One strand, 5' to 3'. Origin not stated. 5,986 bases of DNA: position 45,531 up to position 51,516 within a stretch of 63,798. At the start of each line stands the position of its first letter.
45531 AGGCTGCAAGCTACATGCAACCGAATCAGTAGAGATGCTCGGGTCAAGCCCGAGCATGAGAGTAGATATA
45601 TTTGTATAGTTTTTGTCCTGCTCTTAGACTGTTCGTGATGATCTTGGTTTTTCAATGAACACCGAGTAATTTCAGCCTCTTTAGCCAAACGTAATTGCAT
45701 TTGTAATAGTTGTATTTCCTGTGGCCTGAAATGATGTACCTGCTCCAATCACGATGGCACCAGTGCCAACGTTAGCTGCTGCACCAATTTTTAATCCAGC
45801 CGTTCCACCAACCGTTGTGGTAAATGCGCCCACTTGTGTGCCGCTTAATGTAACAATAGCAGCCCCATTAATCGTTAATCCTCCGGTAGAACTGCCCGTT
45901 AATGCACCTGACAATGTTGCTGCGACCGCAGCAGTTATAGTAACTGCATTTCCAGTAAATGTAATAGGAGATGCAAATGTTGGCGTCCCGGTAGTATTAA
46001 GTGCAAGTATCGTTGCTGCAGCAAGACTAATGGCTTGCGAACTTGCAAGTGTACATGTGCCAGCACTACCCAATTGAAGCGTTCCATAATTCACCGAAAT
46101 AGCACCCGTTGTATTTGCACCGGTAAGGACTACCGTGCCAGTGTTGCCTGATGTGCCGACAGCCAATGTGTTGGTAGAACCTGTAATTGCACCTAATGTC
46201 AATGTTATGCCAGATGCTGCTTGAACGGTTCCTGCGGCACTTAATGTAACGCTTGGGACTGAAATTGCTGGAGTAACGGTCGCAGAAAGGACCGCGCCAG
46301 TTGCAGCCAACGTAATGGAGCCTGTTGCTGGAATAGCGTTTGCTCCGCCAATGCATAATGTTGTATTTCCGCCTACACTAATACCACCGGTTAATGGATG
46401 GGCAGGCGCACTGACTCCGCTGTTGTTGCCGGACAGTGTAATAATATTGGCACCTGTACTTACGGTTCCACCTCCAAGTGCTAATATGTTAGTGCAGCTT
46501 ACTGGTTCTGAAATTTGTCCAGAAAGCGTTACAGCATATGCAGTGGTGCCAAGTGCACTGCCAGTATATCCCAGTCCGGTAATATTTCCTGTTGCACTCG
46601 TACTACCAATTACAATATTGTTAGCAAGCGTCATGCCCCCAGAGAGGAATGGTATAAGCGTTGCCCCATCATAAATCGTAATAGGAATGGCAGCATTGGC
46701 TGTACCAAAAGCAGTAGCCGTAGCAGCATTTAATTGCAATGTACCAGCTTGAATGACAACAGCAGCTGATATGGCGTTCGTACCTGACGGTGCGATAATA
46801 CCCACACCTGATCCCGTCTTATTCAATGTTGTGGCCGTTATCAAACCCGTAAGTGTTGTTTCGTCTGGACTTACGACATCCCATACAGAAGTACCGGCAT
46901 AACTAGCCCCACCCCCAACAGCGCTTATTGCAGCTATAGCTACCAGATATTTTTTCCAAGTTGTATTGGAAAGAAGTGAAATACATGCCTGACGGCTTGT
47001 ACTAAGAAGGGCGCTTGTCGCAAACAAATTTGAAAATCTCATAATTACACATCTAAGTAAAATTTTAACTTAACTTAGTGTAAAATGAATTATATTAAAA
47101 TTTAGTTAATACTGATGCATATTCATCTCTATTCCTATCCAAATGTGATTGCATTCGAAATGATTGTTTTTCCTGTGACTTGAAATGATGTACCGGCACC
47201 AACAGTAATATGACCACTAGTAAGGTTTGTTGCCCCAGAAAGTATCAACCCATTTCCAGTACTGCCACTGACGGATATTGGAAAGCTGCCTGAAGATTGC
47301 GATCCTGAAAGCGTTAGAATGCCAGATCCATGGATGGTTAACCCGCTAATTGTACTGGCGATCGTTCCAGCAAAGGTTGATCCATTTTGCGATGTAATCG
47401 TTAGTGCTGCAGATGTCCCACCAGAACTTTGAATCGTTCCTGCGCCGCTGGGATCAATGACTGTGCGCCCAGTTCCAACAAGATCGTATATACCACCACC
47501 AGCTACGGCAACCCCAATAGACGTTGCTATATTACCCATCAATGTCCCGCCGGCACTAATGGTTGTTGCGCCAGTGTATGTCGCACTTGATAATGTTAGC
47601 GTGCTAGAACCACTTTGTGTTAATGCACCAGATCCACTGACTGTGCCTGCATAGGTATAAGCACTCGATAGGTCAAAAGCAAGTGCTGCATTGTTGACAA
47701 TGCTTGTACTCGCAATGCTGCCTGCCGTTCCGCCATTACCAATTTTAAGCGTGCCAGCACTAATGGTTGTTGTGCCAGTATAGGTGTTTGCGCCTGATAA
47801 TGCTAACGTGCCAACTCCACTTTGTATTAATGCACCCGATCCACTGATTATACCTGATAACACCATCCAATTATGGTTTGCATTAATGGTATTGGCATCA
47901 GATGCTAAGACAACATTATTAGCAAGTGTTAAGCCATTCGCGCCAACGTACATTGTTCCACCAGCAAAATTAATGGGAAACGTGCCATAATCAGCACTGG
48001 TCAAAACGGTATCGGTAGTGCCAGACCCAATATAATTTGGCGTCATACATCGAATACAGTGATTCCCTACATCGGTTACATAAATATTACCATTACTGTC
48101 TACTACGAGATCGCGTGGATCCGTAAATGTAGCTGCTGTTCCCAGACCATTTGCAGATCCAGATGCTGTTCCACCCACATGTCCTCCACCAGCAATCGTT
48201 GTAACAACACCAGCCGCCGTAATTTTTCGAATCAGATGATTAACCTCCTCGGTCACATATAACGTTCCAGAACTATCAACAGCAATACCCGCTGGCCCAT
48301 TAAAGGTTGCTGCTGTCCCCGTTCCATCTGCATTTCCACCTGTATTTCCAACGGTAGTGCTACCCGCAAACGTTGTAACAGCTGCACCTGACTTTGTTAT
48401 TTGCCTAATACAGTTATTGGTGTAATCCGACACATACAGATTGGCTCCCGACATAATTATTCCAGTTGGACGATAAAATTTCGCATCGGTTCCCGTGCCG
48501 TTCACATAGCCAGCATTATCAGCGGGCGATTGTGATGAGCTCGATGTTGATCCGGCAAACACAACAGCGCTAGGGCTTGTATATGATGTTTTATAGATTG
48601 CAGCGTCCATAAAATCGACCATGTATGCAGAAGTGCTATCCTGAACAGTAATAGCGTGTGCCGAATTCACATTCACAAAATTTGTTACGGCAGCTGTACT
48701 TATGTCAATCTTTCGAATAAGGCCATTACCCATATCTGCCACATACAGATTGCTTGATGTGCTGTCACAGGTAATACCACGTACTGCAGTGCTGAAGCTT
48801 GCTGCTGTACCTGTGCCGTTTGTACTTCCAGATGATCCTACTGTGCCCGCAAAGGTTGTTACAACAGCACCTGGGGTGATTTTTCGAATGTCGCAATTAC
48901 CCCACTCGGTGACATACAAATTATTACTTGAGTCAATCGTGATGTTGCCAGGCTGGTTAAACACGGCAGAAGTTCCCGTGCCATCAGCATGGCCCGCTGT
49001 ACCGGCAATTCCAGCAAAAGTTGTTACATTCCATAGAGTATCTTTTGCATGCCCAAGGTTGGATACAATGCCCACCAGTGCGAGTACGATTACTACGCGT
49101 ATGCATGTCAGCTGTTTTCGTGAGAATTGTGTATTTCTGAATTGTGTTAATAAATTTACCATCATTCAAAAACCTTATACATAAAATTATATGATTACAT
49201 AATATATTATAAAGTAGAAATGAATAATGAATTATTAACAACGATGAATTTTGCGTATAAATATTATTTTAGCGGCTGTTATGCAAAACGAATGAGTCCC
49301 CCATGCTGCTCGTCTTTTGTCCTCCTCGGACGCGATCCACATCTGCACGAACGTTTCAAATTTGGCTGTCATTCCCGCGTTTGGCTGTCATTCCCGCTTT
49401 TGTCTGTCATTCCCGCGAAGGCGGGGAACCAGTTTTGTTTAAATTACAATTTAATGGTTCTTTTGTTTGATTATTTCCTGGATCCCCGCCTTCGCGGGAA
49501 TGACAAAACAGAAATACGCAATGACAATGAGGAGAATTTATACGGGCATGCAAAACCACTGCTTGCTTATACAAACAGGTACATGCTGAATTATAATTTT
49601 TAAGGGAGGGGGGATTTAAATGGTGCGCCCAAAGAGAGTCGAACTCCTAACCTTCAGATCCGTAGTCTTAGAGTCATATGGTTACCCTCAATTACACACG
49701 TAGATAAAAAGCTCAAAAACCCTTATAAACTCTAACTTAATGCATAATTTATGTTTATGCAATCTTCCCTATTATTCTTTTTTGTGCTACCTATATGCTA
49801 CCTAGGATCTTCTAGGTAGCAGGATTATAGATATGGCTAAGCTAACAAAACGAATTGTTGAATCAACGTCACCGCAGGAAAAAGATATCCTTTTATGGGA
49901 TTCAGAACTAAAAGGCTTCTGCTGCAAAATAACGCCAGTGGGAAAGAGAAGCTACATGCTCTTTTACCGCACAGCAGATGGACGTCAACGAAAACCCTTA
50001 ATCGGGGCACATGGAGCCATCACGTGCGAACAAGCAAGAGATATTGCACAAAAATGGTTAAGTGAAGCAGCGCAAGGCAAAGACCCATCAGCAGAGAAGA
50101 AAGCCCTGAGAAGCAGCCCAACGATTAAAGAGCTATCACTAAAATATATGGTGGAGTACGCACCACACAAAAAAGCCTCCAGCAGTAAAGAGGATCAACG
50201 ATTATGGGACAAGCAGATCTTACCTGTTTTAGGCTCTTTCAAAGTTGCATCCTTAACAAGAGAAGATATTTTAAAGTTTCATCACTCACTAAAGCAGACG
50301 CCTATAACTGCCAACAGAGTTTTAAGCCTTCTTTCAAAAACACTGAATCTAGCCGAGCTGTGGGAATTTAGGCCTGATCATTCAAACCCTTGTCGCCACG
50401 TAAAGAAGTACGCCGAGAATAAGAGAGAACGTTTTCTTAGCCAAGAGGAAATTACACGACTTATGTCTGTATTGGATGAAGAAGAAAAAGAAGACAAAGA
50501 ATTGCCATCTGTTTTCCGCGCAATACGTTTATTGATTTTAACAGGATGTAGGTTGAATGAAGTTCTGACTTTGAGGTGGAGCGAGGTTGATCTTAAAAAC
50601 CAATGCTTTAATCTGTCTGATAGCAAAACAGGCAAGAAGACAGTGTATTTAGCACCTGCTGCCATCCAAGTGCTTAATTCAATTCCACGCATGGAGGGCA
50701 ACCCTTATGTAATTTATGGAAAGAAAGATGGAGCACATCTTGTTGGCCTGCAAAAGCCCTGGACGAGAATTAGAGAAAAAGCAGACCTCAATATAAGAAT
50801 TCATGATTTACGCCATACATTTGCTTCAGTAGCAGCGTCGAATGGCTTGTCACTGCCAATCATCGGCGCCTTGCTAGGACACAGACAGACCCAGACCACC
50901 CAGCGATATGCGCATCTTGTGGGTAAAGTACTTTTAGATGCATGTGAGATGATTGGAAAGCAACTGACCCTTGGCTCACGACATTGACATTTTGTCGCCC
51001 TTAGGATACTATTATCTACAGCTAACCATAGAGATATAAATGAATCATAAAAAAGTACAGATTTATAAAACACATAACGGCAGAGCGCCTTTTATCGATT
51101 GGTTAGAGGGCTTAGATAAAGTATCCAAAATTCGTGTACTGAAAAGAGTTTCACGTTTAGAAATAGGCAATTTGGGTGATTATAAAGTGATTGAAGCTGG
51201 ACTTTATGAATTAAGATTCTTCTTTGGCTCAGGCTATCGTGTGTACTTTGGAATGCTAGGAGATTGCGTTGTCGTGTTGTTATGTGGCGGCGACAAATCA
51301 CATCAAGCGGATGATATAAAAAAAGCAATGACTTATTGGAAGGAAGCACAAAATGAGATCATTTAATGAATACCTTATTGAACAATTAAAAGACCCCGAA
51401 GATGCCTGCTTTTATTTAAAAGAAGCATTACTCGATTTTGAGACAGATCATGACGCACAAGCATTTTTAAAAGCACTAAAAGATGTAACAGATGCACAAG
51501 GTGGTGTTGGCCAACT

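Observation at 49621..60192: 10.6-kb integrative element in tRNA-Arg(ACG) with perfect 48-bp att repeats; satellite-like gene set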

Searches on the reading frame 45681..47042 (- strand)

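Call 7: search_protein_families(library=pfam, proteins=[window:45681-47042:-], max_evalue=0.01)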
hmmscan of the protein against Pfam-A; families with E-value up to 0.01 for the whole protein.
window:45681-47042:- (453 aa): 1 family
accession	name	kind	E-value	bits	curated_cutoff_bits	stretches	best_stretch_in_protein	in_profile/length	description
PF12951.13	PATR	-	0.0073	16.8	27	1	73-104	1-30/30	Passenger-associated-transport-repeat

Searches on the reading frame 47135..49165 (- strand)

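Call 7: search_protein_families(library=pfam, proteins=[window:47135-49165:-], max_evalue=0.01)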
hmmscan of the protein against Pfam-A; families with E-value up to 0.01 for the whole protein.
window:47135-49165:- (676 aa): 5 families
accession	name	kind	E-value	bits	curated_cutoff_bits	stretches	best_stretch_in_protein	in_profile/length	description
PF01436.27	NHL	-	3.8e-23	80.7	20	2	347-373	1-27/28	NHL repeat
PF12951.13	PATR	-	2.4e-13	50.3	27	2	446-475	1-30/30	Passenger-associated-transport-repeat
PF25021.1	TEN_NHL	-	6.3e-10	39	27.1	1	281-327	134-178/357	Teneurin NHL domain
PF06739.17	SBBP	-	0.0002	21.7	20.5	1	342-364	7-29/38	Beta-propeller repeat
PF24684.1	Vgb_lyase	-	0.00076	18.8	50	0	286-323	94-131/290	Virginiamycin B lyase family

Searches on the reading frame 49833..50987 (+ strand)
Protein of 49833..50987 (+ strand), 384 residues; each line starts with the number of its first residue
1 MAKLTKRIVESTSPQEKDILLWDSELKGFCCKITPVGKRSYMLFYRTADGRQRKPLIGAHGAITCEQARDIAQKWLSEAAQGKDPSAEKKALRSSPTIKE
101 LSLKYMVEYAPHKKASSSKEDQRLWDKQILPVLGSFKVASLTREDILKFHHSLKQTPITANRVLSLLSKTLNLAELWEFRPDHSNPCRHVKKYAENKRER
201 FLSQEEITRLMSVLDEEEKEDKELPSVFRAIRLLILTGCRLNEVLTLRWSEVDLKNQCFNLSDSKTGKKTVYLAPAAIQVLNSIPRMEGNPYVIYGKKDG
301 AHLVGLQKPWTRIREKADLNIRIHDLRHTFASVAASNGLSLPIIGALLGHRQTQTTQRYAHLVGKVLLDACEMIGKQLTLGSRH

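Call 6: search_protein_families(library=pfam, proteins=[window:49833-50987:+], max_evalue=0.01)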
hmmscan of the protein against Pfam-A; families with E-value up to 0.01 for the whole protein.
window:49833-50987:+ (384 aa): 5 families
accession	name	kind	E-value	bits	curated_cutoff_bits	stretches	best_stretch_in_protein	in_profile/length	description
PF00589.27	Phage_integrase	-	1.6e-23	83.8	27.1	1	201-362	2-168/172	Phage integrase family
PF13356.12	Arm-DNA-bind_3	-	4e-14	53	27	1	4-91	1-82/83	Arm DNA-binding domain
PF14659.12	Phage_int_SAM_3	-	3.7e-06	27.5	22.6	1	97-153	1-57/58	Phage integrase, N-terminal SAM-like domain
PF22022.2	Phage_int_M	-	0.0015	19.2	27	1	105-174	8-79/96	Phage integrase central domain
PF16795.10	Phage_integr_3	-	0.0073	16.7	27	0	211-359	10-143/161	Archaeal phage integrase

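Call 13: find_encoding_contigs(protein=window:49833-50987:+, flank=10000, max_places=10)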
Protein window:49833-50987:+ (384 aa): 1 contig read that carries it; 1 place shown.
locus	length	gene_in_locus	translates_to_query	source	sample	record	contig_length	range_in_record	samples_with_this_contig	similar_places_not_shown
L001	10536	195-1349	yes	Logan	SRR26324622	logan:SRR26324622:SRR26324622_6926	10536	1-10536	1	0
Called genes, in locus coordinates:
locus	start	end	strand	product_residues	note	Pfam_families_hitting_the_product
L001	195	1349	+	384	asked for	PF13356:Arm-DNA-bind_3, PF14659:Phage_int_SAM_3 (faint), PF00589:Phage_integrase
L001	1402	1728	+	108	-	-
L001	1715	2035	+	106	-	PF21716:dnstrm_HI1420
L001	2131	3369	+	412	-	-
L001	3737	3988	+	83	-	-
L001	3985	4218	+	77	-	-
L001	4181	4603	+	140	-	-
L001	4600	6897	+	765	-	PF13148:DUF3987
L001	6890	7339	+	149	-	-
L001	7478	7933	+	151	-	PF18932:DUF5681 (weak)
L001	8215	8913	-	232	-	PF13505:OMP_b-brl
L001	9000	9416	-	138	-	-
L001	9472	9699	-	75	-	-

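Call 15: search_protein_families(library=phrogs, proteins=[window:49833-50987:+], max_evalue=0.01)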
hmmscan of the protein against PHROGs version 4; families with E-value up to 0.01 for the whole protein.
window:49833-50987:+ (384 aa): 9 families
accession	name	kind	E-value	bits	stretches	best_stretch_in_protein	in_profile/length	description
phrog_1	-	integration and excision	2.7e-63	216.2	1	3-376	92-449/611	integrase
phrog_216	-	integration and excision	1.2e-25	91.3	1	165-374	20-236/301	integrase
phrog_3423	-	unknown function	7.8e-11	43.2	1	2-147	6-154/157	-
phrog_7685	-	integration and excision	4.3e-07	30.7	1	316-376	176-237/240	integrase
phrog_35951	-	unknown function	1.7e-06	29.4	1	310-368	9-68/97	-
phrog_7269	-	integration and excision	8.2e-06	26.7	1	312-370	19-77/89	integrase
phrog_23783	-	integration and excision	1.8e-05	25.8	1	86-174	50-138/162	integrase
phrog_22184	-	unknown function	0.00035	21.2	1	51-269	24-251/254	-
phrog_7244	-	integration and excision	0.0029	17.9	1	133-274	110-243/263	integrase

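Call 28: search_protein_families(library=ncbifam, proteins=[window:49833-50987:+], max_evalue=0.01)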
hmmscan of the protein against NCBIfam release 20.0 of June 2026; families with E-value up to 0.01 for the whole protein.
window:49833-50987:+ (384 aa): 12 families
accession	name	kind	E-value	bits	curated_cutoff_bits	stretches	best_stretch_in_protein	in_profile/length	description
NF040815.2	recomb_XerA_Arch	equivalog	4.4e-27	95.3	220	1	138-364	35-256/263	site-specific tyrosine recombinase/integron integrase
TIGR02224.1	recomb_XerC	equivalog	9.1e-17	61.4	335.15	1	137-365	40-280/295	tyrosine recombinase XerC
TIGR02225.1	recomb_XerD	equivalog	9.3e-17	61.3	329.6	1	138-367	38-279/290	site-specific tyrosine recombinase XerD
NF001399.0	PRK00283.1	subfamily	1.2e-14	54.3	279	1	137-367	47-288/300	tyrosine recombinase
TIGR02249.1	integrase_gron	subfamily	1.6e-12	47.4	265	2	191-274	91-166/315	integron integrase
NF003462.0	PRK05084.1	equivalog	1.3e-09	37.3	267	1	231-374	201-356/360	tyrosine recombinase XerS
NF007370.0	PRK09870.1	subfamily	5.5e-08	32.7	221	1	191-360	2-177/200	tyrosine-type DNA invertase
NF002331.0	PRK01287.1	subfamily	3.5e-07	29.5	371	1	200-362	140-312/365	site-specific tyrosine recombinase XerC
NF007246.0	PRK09692.1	domain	5.8e-06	25.2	434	1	4-294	8-305/413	integrase domain-containing protein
NF011946.0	PRK15417.1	equivalog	0.00011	21.4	435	0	309-363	260-316/337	integron integrase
NF041502.1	integrase_1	equivalog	0.00031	19.6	350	1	317-368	315-366/484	site-specific integrase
NF007371.0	PRK09871.1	subfamily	0.00043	19.9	222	0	198-272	3-73/198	tyrosine-type DNA invertase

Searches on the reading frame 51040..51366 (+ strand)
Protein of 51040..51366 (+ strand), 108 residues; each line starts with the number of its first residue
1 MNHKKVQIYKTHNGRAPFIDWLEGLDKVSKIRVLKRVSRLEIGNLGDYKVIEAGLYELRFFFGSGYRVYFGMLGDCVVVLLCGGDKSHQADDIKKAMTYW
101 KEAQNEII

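Call 6: search_protein_families(library=pfam, proteins=[window:51040-51366:+], max_evalue=0.01)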
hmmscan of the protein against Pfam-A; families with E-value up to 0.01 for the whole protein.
window:51040-51366:+ (108 aa): 1 family
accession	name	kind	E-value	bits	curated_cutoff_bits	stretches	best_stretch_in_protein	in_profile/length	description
PF05973.20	Gp49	-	8.2e-05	23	23.9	1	20-90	1-76/90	Phage derived protein Gp49-like (DUF891)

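Call 15: search_protein_families(library=phrogs, proteins=[window:51040-51366:+], max_evalue=0.01)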
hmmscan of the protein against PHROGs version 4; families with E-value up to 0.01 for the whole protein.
window:51040-51366:+ (108 aa): 2 families
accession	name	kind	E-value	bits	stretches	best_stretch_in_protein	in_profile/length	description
phrog_3445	-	moron, auxiliary metabolic gene and host takeover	5.6e-26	91.8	1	11-105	6-101/103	toxin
phrog_2523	-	unknown function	0.0016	19.5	1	20-106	13-107/108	-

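Call 54: search_protein_families(library=padloc, proteins=[window:51040-51366:+], max_evalue=0.01)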
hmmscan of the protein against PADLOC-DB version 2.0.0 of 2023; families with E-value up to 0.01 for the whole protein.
window:51040-51366:+ (108 aa): 1 family
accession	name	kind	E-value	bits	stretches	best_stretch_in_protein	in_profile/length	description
PDLC03897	NsnC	-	0.0014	16.3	1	54-98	243-289/298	-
